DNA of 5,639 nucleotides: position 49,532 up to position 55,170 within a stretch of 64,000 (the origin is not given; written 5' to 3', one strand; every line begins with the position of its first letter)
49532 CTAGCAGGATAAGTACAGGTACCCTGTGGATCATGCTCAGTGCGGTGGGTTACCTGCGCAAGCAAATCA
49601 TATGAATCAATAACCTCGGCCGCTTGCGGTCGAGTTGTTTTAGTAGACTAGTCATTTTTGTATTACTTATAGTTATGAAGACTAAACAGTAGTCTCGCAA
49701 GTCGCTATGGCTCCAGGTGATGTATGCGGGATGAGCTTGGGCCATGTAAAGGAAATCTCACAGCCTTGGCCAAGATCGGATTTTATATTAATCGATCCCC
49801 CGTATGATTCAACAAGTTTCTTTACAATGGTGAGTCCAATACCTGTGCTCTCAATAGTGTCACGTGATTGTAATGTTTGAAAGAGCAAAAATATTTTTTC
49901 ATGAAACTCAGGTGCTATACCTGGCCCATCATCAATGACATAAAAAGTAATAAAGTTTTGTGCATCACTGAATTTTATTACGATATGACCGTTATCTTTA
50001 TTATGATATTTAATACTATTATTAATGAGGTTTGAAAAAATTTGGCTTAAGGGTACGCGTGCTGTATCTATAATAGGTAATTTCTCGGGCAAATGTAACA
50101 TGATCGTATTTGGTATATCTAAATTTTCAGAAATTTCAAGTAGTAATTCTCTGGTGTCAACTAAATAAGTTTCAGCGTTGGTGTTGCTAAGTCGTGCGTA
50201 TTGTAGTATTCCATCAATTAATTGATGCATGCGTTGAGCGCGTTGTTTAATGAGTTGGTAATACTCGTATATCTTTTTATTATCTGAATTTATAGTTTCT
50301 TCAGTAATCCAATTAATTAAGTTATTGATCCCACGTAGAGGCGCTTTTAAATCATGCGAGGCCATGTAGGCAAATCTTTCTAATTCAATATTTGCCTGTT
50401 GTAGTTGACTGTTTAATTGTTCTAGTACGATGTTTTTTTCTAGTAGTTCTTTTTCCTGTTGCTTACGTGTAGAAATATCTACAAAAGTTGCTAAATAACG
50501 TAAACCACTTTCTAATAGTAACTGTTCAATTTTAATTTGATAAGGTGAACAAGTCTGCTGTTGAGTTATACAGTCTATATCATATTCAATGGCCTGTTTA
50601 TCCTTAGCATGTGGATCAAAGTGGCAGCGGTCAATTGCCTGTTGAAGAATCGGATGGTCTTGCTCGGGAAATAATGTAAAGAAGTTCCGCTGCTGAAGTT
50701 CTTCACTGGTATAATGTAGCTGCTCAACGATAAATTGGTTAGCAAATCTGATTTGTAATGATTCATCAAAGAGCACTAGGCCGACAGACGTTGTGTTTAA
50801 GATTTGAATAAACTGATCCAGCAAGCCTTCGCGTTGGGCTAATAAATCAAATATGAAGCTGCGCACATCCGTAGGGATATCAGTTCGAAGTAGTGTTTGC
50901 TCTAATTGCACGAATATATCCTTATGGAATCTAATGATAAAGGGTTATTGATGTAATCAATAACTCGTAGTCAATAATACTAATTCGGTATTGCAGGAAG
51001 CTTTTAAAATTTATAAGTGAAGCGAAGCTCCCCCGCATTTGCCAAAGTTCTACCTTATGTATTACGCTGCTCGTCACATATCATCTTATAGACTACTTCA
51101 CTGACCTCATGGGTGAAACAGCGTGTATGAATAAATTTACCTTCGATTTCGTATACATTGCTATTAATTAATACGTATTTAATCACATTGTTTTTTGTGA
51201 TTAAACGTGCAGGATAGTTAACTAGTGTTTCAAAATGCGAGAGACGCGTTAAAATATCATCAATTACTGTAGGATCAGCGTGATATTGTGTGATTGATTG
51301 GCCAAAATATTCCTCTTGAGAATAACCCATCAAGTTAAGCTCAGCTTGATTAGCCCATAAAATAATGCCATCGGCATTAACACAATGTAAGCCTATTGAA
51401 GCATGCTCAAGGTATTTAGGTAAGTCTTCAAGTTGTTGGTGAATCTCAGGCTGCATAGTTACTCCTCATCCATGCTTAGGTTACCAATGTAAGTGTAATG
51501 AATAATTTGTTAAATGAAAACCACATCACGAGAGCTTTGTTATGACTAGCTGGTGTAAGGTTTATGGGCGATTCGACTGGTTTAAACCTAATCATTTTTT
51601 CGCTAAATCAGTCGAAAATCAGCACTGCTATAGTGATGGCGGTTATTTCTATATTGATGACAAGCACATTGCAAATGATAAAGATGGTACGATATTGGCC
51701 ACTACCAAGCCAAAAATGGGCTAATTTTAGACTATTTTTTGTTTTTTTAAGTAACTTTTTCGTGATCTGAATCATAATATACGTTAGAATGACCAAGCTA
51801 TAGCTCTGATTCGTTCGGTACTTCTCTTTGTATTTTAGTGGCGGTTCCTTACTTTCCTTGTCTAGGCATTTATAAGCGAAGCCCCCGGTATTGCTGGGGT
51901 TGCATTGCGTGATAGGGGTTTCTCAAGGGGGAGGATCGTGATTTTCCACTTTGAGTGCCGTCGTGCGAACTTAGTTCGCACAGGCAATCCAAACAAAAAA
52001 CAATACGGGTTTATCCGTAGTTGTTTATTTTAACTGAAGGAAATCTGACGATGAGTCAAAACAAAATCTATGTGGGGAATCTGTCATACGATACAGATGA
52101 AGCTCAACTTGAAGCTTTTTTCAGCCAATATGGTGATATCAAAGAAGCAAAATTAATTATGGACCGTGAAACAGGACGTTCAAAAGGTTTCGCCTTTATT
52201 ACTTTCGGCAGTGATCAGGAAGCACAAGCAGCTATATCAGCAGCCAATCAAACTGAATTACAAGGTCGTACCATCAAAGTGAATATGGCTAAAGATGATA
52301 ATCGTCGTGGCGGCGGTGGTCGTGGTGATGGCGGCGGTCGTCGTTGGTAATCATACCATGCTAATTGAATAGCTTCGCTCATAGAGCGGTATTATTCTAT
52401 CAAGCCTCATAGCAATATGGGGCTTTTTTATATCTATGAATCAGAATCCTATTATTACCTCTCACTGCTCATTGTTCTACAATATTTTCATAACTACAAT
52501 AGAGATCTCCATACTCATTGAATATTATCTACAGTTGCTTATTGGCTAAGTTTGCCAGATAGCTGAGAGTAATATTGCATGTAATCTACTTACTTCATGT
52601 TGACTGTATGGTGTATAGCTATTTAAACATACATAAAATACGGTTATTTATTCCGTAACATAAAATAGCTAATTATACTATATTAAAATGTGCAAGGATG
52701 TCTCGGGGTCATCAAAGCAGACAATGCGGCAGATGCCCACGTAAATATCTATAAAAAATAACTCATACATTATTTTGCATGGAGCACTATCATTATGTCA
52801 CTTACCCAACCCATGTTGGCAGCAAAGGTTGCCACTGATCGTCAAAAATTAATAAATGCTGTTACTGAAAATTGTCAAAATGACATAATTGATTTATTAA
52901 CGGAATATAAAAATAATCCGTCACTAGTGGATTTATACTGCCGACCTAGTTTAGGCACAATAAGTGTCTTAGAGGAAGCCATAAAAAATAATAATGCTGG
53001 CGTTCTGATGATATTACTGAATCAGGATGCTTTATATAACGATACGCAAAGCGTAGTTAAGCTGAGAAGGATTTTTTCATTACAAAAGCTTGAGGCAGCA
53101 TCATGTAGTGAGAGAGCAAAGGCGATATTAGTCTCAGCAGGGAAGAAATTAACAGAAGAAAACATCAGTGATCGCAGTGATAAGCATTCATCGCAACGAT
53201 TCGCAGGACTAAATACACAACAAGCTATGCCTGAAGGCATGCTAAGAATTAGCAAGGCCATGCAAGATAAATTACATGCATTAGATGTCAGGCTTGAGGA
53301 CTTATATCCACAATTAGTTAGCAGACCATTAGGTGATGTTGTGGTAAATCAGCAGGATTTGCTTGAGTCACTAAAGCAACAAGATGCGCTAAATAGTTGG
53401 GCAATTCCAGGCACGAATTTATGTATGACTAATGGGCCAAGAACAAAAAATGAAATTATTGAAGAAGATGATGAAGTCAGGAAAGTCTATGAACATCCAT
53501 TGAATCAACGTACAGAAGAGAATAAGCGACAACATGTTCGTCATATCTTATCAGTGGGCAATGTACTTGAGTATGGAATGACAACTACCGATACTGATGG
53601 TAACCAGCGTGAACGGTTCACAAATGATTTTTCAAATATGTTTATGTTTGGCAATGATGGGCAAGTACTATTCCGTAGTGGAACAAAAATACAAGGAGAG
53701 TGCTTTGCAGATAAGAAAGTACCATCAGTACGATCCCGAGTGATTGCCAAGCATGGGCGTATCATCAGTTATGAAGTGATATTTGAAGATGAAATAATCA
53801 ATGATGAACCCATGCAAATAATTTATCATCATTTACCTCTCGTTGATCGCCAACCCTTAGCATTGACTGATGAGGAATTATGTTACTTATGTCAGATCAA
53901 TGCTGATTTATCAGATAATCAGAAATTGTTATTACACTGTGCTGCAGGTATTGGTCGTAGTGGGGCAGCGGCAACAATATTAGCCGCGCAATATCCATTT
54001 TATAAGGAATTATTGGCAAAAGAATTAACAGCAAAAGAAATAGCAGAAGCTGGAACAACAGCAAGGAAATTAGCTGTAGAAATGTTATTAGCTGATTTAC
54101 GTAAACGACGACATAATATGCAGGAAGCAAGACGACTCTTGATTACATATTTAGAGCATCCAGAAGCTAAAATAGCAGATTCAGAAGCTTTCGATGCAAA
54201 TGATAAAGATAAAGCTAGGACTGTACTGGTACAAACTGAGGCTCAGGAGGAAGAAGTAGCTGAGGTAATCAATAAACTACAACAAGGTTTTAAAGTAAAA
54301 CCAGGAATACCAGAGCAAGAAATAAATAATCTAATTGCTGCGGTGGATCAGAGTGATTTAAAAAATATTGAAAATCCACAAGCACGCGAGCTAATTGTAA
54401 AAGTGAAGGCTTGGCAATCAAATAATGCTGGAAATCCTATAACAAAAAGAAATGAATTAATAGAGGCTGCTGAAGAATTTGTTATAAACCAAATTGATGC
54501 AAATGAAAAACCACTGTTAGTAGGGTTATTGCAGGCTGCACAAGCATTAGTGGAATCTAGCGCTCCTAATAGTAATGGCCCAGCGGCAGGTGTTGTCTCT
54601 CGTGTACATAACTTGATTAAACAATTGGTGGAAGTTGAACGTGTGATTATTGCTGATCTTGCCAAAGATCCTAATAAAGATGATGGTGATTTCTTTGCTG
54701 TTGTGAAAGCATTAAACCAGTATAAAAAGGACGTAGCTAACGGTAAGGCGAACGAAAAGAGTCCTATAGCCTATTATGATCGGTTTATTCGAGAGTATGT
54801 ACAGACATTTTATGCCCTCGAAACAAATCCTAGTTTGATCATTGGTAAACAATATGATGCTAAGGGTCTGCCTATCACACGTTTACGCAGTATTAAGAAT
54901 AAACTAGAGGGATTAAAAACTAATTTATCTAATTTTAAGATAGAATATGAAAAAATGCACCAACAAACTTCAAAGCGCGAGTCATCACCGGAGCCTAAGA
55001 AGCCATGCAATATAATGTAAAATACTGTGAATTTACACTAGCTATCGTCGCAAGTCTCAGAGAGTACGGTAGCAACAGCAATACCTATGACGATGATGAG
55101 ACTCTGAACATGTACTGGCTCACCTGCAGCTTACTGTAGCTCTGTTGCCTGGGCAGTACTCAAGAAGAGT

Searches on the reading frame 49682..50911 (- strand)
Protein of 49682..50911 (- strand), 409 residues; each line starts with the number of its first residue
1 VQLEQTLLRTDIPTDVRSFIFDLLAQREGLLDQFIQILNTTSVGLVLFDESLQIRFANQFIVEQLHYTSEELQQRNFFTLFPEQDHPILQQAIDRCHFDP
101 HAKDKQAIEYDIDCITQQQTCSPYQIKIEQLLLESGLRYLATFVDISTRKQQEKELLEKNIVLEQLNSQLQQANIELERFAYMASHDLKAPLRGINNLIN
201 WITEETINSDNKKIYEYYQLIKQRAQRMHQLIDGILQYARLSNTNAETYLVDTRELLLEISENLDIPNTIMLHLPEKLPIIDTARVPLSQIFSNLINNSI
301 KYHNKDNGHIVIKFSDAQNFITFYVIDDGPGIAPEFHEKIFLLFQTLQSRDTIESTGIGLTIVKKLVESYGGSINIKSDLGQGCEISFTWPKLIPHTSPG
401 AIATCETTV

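Call 26: search_protein_families(library=pfam, proteins=[window:49682-50911:-], max_evalue=0.001)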
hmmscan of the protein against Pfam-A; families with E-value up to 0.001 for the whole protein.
window:49682-50911:- (409 aa): 7 families
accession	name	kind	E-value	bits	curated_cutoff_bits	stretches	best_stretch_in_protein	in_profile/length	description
PF02518.31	HATPase_c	-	3e-24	86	26.4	1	286-392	4-109/111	Histidine kinase-, DNA gyrase B-, and HSP90-like ATPase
PF00512.31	HisKA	-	3.2e-10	40.4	26.9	1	177-242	2-64/66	His Kinase A (phospho-acceptor) domain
PF14501.12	HATPase_c_5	-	1.3e-08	35.1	22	1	288-379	6-91/102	GHKL domain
PF00989.32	PAS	-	1.1e-05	25.8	22.6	1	36-96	5-65/113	PAS fold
PF13581.12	HATPase_c_2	-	7.9e-05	23.1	27.4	1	295-370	39-112/127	Histidine kinase-like ATPase domain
PF13426.13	PAS_9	-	8.3e-05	23.3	27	1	45-147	4-102/103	PAS domain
PF08448.16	PAS_4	-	0.00035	21.2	23.1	1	39-96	2-59/110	PAS fold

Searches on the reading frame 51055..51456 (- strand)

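Call 26: search_protein_families(library=pfam, proteins=[window:51055-51456:-], max_evalue=0.001)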
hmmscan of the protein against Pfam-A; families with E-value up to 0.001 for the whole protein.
window:51055-51456:- (133 aa): 3 families
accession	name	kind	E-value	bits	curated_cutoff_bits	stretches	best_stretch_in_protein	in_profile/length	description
PF00989.32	PAS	-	6.6e-08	33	22.6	1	14-116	5-111/113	PAS fold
PF13426.13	PAS_9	-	9.9e-07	29.4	27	1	23-120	4-103/103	PAS domain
PF08448.16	PAS_4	-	7.7e-06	26.5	23.1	1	16-62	1-47/110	PAS fold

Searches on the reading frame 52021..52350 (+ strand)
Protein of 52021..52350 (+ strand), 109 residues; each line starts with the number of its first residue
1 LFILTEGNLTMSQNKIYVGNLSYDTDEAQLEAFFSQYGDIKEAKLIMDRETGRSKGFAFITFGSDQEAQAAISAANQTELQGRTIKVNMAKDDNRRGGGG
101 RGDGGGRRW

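Call 26: search_protein_families(library=pfam, proteins=[window:52021-52350:+], max_evalue=0.001)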
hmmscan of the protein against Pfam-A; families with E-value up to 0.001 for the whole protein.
window:52021-52350:+ (109 aa): 3 families
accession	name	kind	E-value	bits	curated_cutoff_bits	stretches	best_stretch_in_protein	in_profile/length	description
PF00076.28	RRM_1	-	3.4e-25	88.2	20.7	1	16-86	1-70/70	RNA recognition motif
PF16367.11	RRM_7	-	8.1e-06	26.2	27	1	14-81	2-74/94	RNA recognition motif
PF13893.12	RRM_5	-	7e-05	23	27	1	18-94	31-103/125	RNA recognition motif. (a.k.a. RRM, RBD, or RNP domain)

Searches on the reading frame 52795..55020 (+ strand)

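Call 26: search_protein_families(library=pfam, proteins=[window:52795-55020:+], max_evalue=0.001)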
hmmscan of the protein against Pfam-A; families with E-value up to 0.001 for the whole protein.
window:52795-55020:+ (741 aa): 2 families
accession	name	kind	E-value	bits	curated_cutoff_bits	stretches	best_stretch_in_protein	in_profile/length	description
PF22785.1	Tc-R-P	-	0.00029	21.8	27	0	342-392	47-96/106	Polymorphic toxin system, DSP-PTPase phosphatase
PF22784.1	PTP-SAK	-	0.0003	21.3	27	1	344-411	57-127/153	Swiss Army Knife protein, DSP-PTPase phosphatase domain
